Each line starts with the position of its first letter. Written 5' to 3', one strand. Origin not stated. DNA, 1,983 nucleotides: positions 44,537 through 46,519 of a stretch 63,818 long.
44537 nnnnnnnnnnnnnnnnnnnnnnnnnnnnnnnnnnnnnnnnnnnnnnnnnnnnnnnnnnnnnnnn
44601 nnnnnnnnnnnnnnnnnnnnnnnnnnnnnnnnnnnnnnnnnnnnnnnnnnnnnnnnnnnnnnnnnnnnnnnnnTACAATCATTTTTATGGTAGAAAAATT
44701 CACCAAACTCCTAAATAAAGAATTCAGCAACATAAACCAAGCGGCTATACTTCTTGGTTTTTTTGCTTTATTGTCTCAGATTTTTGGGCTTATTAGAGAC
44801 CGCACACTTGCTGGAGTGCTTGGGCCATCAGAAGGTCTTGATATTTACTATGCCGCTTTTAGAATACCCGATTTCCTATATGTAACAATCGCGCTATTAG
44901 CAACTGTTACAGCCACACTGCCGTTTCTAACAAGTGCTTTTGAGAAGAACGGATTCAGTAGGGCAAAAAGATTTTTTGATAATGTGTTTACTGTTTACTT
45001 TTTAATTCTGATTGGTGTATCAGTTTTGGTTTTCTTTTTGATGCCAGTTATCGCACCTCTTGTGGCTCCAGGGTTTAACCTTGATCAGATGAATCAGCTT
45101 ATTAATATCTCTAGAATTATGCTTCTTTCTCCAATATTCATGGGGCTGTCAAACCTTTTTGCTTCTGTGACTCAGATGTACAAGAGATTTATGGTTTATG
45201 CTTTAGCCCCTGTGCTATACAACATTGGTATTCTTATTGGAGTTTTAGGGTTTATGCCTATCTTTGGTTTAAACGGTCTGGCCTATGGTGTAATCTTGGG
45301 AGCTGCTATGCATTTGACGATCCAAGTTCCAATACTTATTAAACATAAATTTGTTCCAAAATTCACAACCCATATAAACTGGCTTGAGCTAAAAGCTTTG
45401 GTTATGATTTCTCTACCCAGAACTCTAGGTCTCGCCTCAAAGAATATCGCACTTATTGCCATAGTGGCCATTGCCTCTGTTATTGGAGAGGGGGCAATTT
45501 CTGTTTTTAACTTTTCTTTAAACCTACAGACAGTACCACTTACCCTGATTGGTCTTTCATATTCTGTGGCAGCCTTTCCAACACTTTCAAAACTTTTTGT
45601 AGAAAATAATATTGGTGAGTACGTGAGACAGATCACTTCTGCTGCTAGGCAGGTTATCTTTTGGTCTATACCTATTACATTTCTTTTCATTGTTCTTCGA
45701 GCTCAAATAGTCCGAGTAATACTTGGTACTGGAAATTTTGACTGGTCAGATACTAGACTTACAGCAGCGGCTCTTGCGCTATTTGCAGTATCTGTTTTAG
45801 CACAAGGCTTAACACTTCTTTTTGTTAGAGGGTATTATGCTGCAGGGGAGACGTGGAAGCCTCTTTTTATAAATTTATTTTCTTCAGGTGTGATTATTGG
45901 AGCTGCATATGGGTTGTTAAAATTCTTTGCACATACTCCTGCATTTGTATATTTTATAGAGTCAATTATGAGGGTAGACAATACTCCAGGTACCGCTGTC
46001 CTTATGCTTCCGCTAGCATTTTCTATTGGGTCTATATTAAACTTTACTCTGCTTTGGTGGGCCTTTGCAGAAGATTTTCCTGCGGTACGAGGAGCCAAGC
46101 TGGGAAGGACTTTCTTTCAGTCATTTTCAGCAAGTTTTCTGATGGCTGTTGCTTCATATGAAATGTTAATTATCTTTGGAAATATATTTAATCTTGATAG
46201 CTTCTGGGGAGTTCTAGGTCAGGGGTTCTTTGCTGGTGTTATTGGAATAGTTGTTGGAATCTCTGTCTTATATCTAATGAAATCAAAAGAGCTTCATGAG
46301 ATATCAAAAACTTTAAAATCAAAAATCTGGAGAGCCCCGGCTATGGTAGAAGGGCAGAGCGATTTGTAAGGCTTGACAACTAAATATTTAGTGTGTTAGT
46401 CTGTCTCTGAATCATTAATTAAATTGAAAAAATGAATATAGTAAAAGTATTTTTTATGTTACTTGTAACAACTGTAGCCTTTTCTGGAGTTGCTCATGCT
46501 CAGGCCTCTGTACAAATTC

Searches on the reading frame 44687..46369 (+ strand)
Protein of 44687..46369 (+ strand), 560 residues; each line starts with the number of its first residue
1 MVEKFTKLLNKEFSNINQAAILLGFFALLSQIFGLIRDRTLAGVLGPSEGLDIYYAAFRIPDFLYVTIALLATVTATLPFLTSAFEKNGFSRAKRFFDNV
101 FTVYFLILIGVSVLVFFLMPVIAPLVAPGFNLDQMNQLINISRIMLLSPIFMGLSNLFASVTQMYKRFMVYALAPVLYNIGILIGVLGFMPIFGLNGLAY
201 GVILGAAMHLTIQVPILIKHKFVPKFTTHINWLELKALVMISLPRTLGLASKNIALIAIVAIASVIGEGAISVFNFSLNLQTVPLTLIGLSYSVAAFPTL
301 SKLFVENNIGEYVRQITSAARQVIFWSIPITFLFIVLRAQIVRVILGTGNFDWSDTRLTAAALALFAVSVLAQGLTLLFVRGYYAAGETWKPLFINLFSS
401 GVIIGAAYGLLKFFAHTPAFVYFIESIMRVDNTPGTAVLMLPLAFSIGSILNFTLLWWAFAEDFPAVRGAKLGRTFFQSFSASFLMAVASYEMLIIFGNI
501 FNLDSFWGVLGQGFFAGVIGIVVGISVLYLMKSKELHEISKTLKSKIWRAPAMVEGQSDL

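Call 79: search_protein_families(library=pfam, proteins=[window:44687-46369:+], max_evalue=0.0001)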
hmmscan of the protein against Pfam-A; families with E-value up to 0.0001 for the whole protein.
window:44687-46369:+ (560 aa): 2 families
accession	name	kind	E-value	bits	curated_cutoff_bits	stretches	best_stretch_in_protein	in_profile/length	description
PF03023.19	MurJ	-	1.4e-61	209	27.4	1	42-498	2-437/451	Lipid II flippase MurJ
PF13440.11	Polysacc_synt_3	-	1e-10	41.8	23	1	96-348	42-286/293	Polysaccharide biosynthesis protein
